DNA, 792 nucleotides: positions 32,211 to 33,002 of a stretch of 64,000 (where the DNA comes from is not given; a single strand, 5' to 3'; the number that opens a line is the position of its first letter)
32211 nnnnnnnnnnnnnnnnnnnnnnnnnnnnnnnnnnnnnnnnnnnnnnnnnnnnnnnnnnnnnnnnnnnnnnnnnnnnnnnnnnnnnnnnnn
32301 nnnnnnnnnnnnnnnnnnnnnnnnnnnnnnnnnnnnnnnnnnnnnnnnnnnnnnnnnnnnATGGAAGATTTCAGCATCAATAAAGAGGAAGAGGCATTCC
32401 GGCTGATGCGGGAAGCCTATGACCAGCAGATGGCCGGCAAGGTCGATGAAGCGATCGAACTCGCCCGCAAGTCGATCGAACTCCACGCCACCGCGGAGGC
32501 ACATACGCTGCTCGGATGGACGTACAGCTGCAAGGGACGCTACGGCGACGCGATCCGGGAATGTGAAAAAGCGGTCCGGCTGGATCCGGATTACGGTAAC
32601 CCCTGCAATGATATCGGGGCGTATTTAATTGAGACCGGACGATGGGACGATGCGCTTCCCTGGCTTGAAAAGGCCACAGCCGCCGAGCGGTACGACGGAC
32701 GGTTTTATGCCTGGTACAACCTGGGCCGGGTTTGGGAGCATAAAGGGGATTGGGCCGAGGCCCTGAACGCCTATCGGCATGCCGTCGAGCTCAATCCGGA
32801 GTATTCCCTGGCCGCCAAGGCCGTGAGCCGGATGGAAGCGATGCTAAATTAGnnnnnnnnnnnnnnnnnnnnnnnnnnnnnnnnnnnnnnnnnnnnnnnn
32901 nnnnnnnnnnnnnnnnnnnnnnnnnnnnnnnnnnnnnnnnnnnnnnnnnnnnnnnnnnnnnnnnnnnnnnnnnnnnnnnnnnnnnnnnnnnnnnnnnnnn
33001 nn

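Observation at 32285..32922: A TPR-protein gene bracketed by near-perfect ~57-bp inverted repeats. Candidate invertible (phase-variable) cassette, or a paired REP-like terminator element.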

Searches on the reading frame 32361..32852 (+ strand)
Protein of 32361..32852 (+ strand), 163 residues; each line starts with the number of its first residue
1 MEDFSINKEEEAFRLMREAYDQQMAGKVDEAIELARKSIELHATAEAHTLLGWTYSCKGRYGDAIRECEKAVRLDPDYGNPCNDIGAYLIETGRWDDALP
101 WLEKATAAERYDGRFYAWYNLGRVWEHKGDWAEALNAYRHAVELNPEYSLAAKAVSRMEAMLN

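Call 11: search_protein_families(library=pfam, proteins=[window:32361-32852:+], max_evalue=0.01)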
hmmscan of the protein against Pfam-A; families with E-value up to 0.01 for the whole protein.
window:32361-32852:+ (163 aa): 23 families
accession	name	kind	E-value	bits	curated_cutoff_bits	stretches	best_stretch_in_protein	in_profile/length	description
PF07719.23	TPR_2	-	3.9e-26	89.4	27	2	116-148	2-34/34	Tetratricopeptide repeat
PF00515.34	TPR_1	-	4.3e-22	77.4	27.8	2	116-148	2-34/34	Tetratricopeptide repeat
PF13432.12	TPR_16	-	1.7e-14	54.3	32.7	2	88-147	6-63/65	Tetratricopeptide repeat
PF13424.12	TPR_12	-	2.4e-14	53.7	30.1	2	84-144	8-74/77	Tetratricopeptide repeat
PF13181.12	TPR_8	-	2.5e-14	52.6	25.7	2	45-78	1-34/34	Tetratricopeptide repeat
PF13176.12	TPR_7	-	3.8e-14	51.9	27.9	2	117-145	1-29/36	Tetratricopeptide repeat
PF13374.12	TPR_10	-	5.9e-14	52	27.5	0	83-105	6-28/42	Tetratricopeptide repeat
PF13414.12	TPR_11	-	2.2e-12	46.9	26.8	1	128-148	7-27/42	TPR repeat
PF13431.12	TPR_17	-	2.8e-12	46.3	24.4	0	68-99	2-33/34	Tetratricopeptide repeat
PF13428.12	TPR_14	-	7.1e-12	45.2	23.5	0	117-153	3-39/44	Tetratricopeptide repeat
PF14559.12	TPR_19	-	1.5e-11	44.9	25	1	59-112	5-58/68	Tetratricopeptide repeat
PF07721.20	TPR_4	-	1.6e-07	31.7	27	0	117-139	3-25/26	Tetratricopeptide repeat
PF13371.12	TPR_9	-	1.1e-06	29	35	1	115-163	29-73/73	Tetratricopeptide repeat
PF13174.12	TPR_6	-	2.1e-06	28.5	26.3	0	116-147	1-32/33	Tetratricopeptide repeat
PF23914.1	TPR_CcmH_CycH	-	1.1e-05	25.8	42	1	117-148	52-83/158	Cytochrome c-type biogenesis protein H TPR domain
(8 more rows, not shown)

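Call 12: find_encoding_contigs(protein=window:32361-32849:+, flank=6000, max_places=10)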
Protein window:32361-32849:+ (163 aa): 8 contigs read that carry it; 3 places shown.
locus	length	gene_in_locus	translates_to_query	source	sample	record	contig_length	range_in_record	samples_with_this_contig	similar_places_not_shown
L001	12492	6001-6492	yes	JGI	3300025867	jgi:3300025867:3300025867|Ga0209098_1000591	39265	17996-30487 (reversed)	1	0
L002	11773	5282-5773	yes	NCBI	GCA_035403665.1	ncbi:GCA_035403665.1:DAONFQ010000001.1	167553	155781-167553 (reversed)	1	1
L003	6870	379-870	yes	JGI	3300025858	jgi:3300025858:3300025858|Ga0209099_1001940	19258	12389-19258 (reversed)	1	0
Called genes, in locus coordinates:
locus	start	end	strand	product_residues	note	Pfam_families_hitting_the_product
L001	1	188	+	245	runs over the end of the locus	PF00005:ABC_tran, PF13304:AAA_21 (weak)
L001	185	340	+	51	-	-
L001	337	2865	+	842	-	PF12679:ABC2_membrane_2 (weak), PF12698:ABC2_membrane_3, PF23357:DUF7088, PF09822:ABC_transp_aux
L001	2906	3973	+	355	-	PF14238:DUF4340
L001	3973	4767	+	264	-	PF00303:Thymidylat_synt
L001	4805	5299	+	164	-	PF00186:DHFR_1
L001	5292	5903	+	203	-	PF00753:Lactamase_B, PF23023:Anti-Pycsar_Apyc1 (weak), PF12706:Lactamase_B_2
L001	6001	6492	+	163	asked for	PF13181:TPR_8 (faint), PF00515:TPR_1 (weak), PF07719:TPR_2 (weak), PF14559:TPR_19 (weak), PF13424:TPR_12 (weak), PF13432:TPR_16, PF00515:TPR_1, PF07719:TPR_2, +9 more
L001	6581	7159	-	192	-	PF00081:Sod_Fe_N, PF02777:Sod_Fe_C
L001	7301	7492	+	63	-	-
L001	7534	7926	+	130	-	-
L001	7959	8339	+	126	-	-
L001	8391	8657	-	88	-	PF02823:ATP-synt_DE_N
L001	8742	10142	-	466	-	PF02874:ATP-synt_ab_N, PF00006:ATP-synt_ab, PF22919:ATP-synt_VA_C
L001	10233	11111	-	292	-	PF00231:ATP-synt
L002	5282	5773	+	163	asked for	PF13181:TPR_8 (faint), PF00515:TPR_1 (weak), PF07719:TPR_2 (weak), PF14559:TPR_19 (weak), PF13424:TPR_12 (weak), PF13432:TPR_16, PF00515:TPR_1, PF07719:TPR_2, +9 more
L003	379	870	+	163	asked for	PF13181:TPR_8 (faint), PF00515:TPR_1 (weak), PF07719:TPR_2 (weak), PF14559:TPR_19 (weak), PF13424:TPR_12 (weak), PF13432:TPR_16, PF00515:TPR_1, PF07719:TPR_2, +9 more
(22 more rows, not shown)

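Call 15: find_homologous_proteins(query=window:32361-32849:+, max_evalue=1e-10)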
Query window:32361-32849:+ (163 aa): 1476 proteins with E <= 1e-10 among 1557 candidates; the best 120 are listed.
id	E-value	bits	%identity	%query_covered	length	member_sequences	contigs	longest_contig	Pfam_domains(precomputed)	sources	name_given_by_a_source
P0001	9.6e-107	372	100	100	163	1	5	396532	PF13431.13,PF23914.2,PF13414.13,PF13176.13,PF13428.13,PF13374.13,PF07721.21,PF14559.13,PF13371.13,PF00515.35,PF13424.13,PF13432.13,PF13181.13,PF07719.24,PF13174.13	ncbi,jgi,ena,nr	ncbi:MAG TPA: tetratricopeptide repeat protein [Candidatus Omnitrophota bacterium]|nr:tetratricopept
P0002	1.6e-83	297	80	100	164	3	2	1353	PF13431.13,PF13414.13,PF13176.13,PF13428.13,PF13374.13,PF07721.21,PF14559.13,PF13371.13,PF00515.35,PF13424.13,PF21033.5,PF13432.13,PF13181.13,PF07719.24,PF13174.13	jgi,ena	-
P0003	4.1e-82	292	75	100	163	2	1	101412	PF13431.13,PF23914.2,PF13414.13,PF13176.13,PF13428.13,PF13374.13,PF07721.21,PF14559.13,PF24575.2,PF13371.13,PF00515.35,PF13424.13,PF13432.13,PF13181.13,PF07719.24,PF13174.13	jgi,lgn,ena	-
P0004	5.4e-82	292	77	100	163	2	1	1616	PF13431.13,PF23914.2,PF13414.13,PF13176.13,PF13428.13,PF13374.13,PF07721.21,PF14559.13,PF24575.2,PF13371.13,PF00515.35,PF13424.13,PF21033.5,PF13432.13,PF13181.13,PF07719.24,PF13174.13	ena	-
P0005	2.4e-81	289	81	96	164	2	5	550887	PF13431.13,PF23914.2,PF13414.13,PF13176.13,PF13428.13,PF13374.13,PF07721.21,PF14559.13,PF13371.13,PF00515.35,PF13424.13,PF21033.5,PF13432.13,PF13181.13,PF07719.24,PF13174.13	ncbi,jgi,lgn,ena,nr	ncbi:MAG TPA: tetratricopeptide repeat protein [Candidatus Omnitrophota bacterium]|nr:tetratricopept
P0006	2.7e-81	289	77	100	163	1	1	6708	PF13431.13,PF13414.13,PF13176.13,PF13428.13,PF13374.13,PF07721.21,PF14559.13,PF24575.2,PF13371.13,PF00515.35,PF13424.13,PF13432.13,PF13181.13,PF07719.24,PF13174.13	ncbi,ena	-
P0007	3.7e-81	289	78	100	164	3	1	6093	PF13431.13,PF13414.13,PF13176.13,PF13428.13,PF13374.13,PF07721.21,PF14559.13,PF24575.2,PF13371.13,PF00515.35,PF13424.13,PF13432.13,PF13181.13,PF07719.24,PF13174.13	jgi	-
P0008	4.8e-81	288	76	100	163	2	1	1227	PF25063.1,PF03704.24,PF13431.13,PF13414.13,PF13176.13,PF13428.13,PF13374.13,PF07721.21,PF14559.13,PF24575.2,PF13371.13,PF00515.35,PF13424.13,PF21033.5,PF13432.13,PF13429.13,PF13181.13,PF07719.24,PF13174.13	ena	-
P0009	6.8e-81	288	79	100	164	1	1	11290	PF13431.13,PF23914.2,PF13414.13,PF13176.13,PF13428.13,PF13374.13,PF07721.21,PF14559.13,PF24575.2,PF13371.13,PF00515.35,PF13424.13,PF21033.5,PF13432.13,PF13181.13,PF07719.24,PF13174.13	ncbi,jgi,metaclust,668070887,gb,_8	metaclust:\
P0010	7.7e-81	288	78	100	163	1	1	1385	PF13431.13,PF13414.13,PF13176.13,PF13428.13,PF13374.13,PF07721.21,PF14559.13,PF13371.13,PF00515.35,PF13424.13,PF13432.13,PF13181.13,PF07719.24,PF13174.13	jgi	jgi:tetratricopeptide (TPR) repeat protein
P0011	8.8e-81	288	76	100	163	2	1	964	PF13431.13,PF23914.2,PF13414.13,PF13176.13,PF13428.13,PF13374.13,PF07721.21,PF14559.13,PF13371.13,PF00515.35,PF13424.13,PF21033.5,PF13432.13,PF13181.13,PF07719.24,PF13174.13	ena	-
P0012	1.3e-80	287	76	100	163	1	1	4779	PF13431.13,PF23914.2,PF13414.13,PF13176.13,PF13428.13,PF13374.13,PF07721.21,PF14559.13,PF24575.2,PF13371.13,PF00515.35,PF13424.13,PF13432.13,PF13181.13,PF07719.24,PF13174.13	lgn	-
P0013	1.8e-80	287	78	100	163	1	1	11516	PF13431.13,PF23914.2,PF13414.13,PF13176.13,PF13428.13,PF13374.13,PF07721.21,PF14559.13,PF13371.13,PF00515.35,PF13424.13,PF21033.5,PF13432.13,PF13181.13,PF07719.24,PF13174.13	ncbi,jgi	jgi:tetratricopeptide (TPR) repeat protein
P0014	1.9e-80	287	75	100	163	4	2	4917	PF13431.13,PF23914.2,PF13414.13,PF13176.13,PF13428.13,PF13374.13,PF07721.21,PF14559.13,PF24575.2,PF13371.13,PF00515.35,PF13424.13,PF21033.5,PF13432.13,PF13181.13,PF07719.24,PF13174.13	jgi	jgi:tetratricopeptide (TPR) repeat protein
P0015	2.3e-80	286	76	100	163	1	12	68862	PF13431.13,PF23914.2,PF13414.13,PF13176.13,PF13428.13,PF13374.13,PF07721.21,PF14559.13,PF24575.2,PF13371.13,PF00515.35,PF13424.13,PF21033.5,PF13432.13,PF13181.13,PF07719.24,PF13174.13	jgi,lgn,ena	-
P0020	1.0e-79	284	80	100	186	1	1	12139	PF13431.13,PF13414.13,PF13176.13,PF13428.13,PF13374.13,PF07721.21,PF14559.13,PF24575.2,PF13371.13,PF00515.35,PF13424.13,PF13432.13,PF13181.13,PF07719.24,PF13174.13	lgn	-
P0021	1.9e-79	283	76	100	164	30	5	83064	PF13431.13,PF23914.2,PF13414.13,PF13176.13,PF13428.13,PF13374.13,PF07721.21,PF14559.13,PF24575.2,PF13371.13,PF00515.35,PF13424.13,PF21033.5,PF13432.13,PF13181.13,PF07719.24,PF13174.13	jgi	jgi:tetratricopeptide (TPR) repeat protein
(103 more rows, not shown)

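Call 17: find_encoding_contigs(protein=P0005, flank=4000, max_places=3)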
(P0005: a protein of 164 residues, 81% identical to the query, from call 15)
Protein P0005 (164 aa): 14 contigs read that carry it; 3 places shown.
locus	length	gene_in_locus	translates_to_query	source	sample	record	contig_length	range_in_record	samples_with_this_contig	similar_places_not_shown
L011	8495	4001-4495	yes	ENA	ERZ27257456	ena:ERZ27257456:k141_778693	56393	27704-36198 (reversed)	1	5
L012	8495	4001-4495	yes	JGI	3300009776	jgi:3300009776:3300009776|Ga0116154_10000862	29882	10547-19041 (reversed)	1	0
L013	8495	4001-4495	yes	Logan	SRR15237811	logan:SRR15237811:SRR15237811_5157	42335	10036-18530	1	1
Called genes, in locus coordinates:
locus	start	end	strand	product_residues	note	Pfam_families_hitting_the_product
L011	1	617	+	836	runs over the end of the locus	PF12679:ABC2_membrane_2 (weak), PF12698:ABC2_membrane_3 (faint), PF23357:DUF7088, PF09822:ABC_transp_aux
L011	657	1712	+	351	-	PF14238:DUF4340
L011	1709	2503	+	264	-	PF00303:Thymidylat_synt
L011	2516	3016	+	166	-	PF00186:DHFR_1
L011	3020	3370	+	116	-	PF05635:23S_rRNA_IVP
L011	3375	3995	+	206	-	PF00753:Lactamase_B, PF12706:Lactamase_B_2 (weak)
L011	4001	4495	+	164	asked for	PF13432:TPR_16 (weak), PF00515:TPR_1 (weak), PF07719:TPR_2 (weak), PF14559:TPR_19 (weak), PF13424:TPR_12, PF13432:TPR_16, PF00515:TPR_1, PF07719:TPR_2, +11 more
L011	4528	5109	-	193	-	PF00081:Sod_Fe_N, PF02777:Sod_Fe_C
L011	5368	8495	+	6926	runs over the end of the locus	PF00583:Acetyltransf_1 (faint), PF00270:DEAD, PF04851:ResIII, PF00176:SNF2-rel_dom (weak), PF00271:Helicase_C, PF00381:PTS-HPr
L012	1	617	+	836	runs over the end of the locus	PF12679:ABC2_membrane_2 (weak), PF12698:ABC2_membrane_3 (faint), PF23357:DUF7088, PF09822:ABC_transp_aux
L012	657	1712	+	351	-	PF14238:DUF4340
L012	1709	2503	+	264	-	PF00303:Thymidylat_synt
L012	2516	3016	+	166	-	PF00186:DHFR_1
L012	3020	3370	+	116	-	PF05635:23S_rRNA_IVP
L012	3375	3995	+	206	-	PF00753:Lactamase_B, PF12706:Lactamase_B_2 (weak)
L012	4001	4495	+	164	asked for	PF13432:TPR_16 (weak), PF00515:TPR_1 (weak), PF07719:TPR_2 (weak), PF14559:TPR_19 (weak), PF13424:TPR_12, PF13432:TPR_16, PF00515:TPR_1, PF07719:TPR_2, +11 more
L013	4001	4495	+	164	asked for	PF13432:TPR_16 (weak), PF00515:TPR_1 (weak), PF07719:TPR_2 (weak), PF14559:TPR_19 (weak), PF13424:TPR_12, PF13432:TPR_16, PF00515:TPR_1, PF07719:TPR_2, +11 more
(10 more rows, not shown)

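Call 18: find_encoding_contigs(protein=P0003, flank=4000, max_places=2)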
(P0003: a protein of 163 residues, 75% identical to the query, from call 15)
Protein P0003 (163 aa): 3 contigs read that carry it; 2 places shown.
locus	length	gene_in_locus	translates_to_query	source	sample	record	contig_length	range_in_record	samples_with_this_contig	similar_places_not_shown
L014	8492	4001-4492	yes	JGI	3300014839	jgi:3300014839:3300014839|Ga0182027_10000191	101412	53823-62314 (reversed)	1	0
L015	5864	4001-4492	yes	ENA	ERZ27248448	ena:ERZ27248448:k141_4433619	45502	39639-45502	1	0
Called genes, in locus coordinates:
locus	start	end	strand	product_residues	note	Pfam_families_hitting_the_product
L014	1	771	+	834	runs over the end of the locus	PF12679:ABC2_membrane_2 (weak), PF12698:ABC2_membrane_3 (weak), PF23357:DUF7088, PF09822:ABC_transp_aux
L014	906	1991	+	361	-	PF14238:DUF4340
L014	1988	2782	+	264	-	PF00303:Thymidylat_synt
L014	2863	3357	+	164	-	PF00186:DHFR_1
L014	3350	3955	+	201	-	PF00753:Lactamase_B, PF12706:Lactamase_B_2 (weak)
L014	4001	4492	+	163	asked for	PF13174:TPR_6 (faint), PF13181:TPR_8 (faint), PF00515:TPR_1 (weak), PF07719:TPR_2, PF13424:TPR_12 (weak), PF13432:TPR_16, PF00515:TPR_1, PF07719:TPR_2, +10 more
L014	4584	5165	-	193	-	PF00081:Sod_Fe_N, PF02777:Sod_Fe_C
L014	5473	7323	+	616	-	PF08497:Radical_SAM_N, PF04055:Radical_SAM (weak), PF11842:DUF3362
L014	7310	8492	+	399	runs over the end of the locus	PF00890:FAD_binding_2, PF01134:GIDA (faint), PF01266:DAO (faint), PF03486:HI0933_like, PF07992:Pyr_redox_2 (faint), PF12831:FAD_oxidored, PF22780:HI0933_like_1st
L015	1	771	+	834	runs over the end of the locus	PF12679:ABC2_membrane_2 (weak), PF12698:ABC2_membrane_3 (weak), PF23357:DUF7088, PF09822:ABC_transp_aux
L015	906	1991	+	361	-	PF14238:DUF4340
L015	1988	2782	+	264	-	PF00303:Thymidylat_synt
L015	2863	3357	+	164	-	PF00186:DHFR_1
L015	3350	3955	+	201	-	PF00753:Lactamase_B, PF12706:Lactamase_B_2 (weak)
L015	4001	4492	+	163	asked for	PF13174:TPR_6 (faint), PF13181:TPR_8 (faint), PF00515:TPR_1 (weak), PF07719:TPR_2, PF13424:TPR_12 (weak), PF13432:TPR_16, PF00515:TPR_1, PF07719:TPR_2, +10 more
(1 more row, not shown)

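Call 19: find_encoding_contigs(protein=P0021, flank=4000, max_places=2)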
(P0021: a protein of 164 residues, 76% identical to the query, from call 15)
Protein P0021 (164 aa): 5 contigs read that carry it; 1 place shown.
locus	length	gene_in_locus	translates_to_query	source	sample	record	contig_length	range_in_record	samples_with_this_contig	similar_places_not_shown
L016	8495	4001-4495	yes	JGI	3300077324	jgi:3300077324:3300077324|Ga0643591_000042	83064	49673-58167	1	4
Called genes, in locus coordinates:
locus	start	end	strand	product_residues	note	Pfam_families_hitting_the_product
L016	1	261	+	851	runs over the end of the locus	PF12679:ABC2_membrane_2 (weak), PF12698:ABC2_membrane_3 (weak), PF23357:DUF7088, PF09822:ABC_transp_aux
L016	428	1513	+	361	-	PF14238:DUF4340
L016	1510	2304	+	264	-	PF00303:Thymidylat_synt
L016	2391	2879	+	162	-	PF00186:DHFR_1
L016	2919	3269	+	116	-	PF05635:23S_rRNA_IVP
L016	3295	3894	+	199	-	PF00753:Lactamase_B, PF12706:Lactamase_B_2 (weak)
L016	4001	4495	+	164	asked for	PF13174:TPR_6 (faint), PF13181:TPR_8 (faint), PF00515:TPR_1 (weak), PF07719:TPR_2 (weak), PF14559:TPR_19 (weak), PF13432:TPR_16 (weak), PF00515:TPR_1, PF07719:TPR_2, +11 more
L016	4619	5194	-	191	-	PF00081:Sod_Fe_N, PF02777:Sod_Fe_C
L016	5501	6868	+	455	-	-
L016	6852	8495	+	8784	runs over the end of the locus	-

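Call 25: find_encoding_contigs(protein=P0020, flank=2500, max_places=1)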
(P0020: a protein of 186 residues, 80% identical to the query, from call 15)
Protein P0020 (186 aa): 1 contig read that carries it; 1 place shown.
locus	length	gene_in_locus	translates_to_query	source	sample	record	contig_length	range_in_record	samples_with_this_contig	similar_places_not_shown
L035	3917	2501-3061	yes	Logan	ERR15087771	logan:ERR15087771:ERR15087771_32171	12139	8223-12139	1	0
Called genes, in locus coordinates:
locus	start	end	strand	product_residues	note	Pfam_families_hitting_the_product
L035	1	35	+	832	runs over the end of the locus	PF12679:ABC2_membrane_2 (weak), PF12698:ABC2_membrane_3 (weak), PF23357:DUF7088, PF09822:ABC_transp_aux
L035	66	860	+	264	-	PF00303:Thymidylat_synt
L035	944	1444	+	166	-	PF00186:DHFR_1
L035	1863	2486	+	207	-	PF00753:Lactamase_B, PF23023:Anti-Pycsar_Apyc1 (faint), PF12706:Lactamase_B_2 (weak)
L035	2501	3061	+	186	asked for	PF13432:TPR_16 (weak), PF00515:TPR_1 (weak), PF07719:TPR_2, PF13424:TPR_12 (weak), PF14559:TPR_19 (weak), PF13432:TPR_16, PF00515:TPR_1, PF07719:TPR_2, +11 more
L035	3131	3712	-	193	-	PF00081:Sod_Fe_N, PF02777:Sod_Fe_C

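Call 26: find_encoding_contigs(protein=P0009, flank=2500, max_places=1)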
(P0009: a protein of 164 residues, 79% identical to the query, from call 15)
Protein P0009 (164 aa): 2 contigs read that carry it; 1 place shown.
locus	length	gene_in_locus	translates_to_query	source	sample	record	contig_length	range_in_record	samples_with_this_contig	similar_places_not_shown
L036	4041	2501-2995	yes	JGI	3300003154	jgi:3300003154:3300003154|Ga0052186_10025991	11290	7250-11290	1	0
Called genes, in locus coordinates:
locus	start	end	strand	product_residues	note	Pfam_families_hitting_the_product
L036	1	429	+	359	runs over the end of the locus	PF14238:DUF4340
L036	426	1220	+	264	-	PF00303:Thymidylat_synt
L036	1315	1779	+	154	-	PF00186:DHFR_1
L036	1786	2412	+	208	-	PF00753:Lactamase_B, PF12706:Lactamase_B_2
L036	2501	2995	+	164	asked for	PF13432:TPR_16 (weak), PF00515:TPR_1 (weak), PF07719:TPR_2 (weak), PF13424:TPR_12 (weak), PF13424:TPR_12, PF13432:TPR_16, PF00515:TPR_1, PF07719:TPR_2, +13 more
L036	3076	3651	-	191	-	PF00081:Sod_Fe_N, PF02777:Sod_Fe_C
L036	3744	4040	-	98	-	?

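Call 27: find_encoding_contigs(protein=P0013, flank=2500, max_places=1)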
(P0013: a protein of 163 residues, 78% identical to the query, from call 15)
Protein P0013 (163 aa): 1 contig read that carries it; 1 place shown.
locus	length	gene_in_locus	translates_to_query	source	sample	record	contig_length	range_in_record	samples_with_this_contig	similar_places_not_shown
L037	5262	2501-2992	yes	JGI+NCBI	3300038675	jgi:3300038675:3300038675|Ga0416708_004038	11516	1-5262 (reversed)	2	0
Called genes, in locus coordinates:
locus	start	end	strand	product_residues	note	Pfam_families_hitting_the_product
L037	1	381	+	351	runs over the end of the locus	PF14238:DUF4340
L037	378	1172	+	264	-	PF00303:Thymidylat_synt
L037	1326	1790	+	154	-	PF00186:DHFR_1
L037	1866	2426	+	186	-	PF00753:Lactamase_B, PF12706:Lactamase_B_2 (weak)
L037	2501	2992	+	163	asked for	PF13432:TPR_16, PF00515:TPR_1 (weak), PF07719:TPR_2 (weak), PF14559:TPR_19 (weak), PF13424:TPR_12, PF13432:TPR_16, PF00515:TPR_1, PF07719:TPR_2, +11 more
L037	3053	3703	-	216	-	PF00081:Sod_Fe_N, PF02777:Sod_Fe_C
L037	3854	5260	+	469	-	?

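Call 28: find_encoding_contigs(protein=P0015, flank=2500, max_places=1)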
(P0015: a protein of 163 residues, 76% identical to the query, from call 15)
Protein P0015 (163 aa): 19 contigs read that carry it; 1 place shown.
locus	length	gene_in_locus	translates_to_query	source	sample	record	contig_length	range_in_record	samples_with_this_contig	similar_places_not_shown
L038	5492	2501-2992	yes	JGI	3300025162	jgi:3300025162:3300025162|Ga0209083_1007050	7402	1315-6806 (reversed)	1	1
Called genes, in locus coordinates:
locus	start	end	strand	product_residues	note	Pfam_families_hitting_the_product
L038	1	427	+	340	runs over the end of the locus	?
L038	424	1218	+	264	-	PF00303:Thymidylat_synt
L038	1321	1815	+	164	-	PF00186:DHFR_1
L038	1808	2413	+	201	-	PF00753:Lactamase_B, PF12706:Lactamase_B_2 (weak)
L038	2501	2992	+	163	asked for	PF13174:TPR_6 (faint), PF13432:TPR_16 (weak), PF00515:TPR_1 (weak), PF07719:TPR_2, PF14559:TPR_19 (weak), PF13432:TPR_16 (weak), PF00515:TPR_1, PF07719:TPR_2, +12 more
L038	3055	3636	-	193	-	PF00081:Sod_Fe_N, PF02777:Sod_Fe_C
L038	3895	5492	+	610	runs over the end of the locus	PF08497:Radical_SAM_N, PF04055:Radical_SAM, PF11842:DUF3362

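Call 46: find_encoding_contigs(protein=P0002, flank=2500, max_places=2)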
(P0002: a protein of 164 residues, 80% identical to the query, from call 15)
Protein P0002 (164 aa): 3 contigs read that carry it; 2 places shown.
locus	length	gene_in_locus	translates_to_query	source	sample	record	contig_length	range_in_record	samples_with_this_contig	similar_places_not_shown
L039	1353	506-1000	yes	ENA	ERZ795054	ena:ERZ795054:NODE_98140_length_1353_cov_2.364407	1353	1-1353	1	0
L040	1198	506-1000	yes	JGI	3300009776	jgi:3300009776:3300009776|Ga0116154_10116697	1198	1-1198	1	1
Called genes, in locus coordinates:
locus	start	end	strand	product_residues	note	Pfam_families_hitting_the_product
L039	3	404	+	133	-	?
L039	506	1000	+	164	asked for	PF00515:TPR_1 (weak), PF07719:TPR_2 (weak), PF13181:TPR_8 (weak), PF14559:TPR_19 (weak), PF13424:TPR_12 (weak), PF13432:TPR_16, PF00515:TPR_1 (weak), PF07719:TPR_2 (weak), +9 more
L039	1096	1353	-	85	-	?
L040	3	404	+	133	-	?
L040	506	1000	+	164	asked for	PF00515:TPR_1 (weak), PF07719:TPR_2 (weak), PF13181:TPR_8 (weak), PF14559:TPR_19 (weak), PF13424:TPR_12 (weak), PF13432:TPR_16, PF00515:TPR_1 (weak), PF07719:TPR_2 (weak), +9 more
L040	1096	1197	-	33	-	?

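Call 47: find_encoding_contigs(protein=P0007, flank=2500, max_places=1)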
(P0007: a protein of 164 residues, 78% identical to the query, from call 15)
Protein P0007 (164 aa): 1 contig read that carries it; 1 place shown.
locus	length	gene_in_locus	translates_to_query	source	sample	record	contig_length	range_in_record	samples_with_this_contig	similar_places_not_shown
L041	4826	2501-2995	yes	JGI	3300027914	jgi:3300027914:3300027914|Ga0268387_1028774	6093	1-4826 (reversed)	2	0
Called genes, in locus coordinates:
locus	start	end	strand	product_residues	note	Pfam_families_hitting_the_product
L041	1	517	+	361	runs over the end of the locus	PF14238:DUF4340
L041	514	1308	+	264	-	PF00303:Thymidylat_synt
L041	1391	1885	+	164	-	PF00186:DHFR_1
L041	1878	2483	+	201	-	PF00753:Lactamase_B, PF12706:Lactamase_B_2 (weak)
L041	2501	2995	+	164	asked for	PF24575:TPR_Slam (faint), PF13432:TPR_16 (weak), PF00515:TPR_1 (weak), PF07719:TPR_2, PF13424:TPR_12, PF13432:TPR_16, PF00515:TPR_1, PF07719:TPR_2, +10 more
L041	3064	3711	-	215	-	PF00081:Sod_Fe_N, PF02777:Sod_Fe_C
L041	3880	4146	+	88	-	-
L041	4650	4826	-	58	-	?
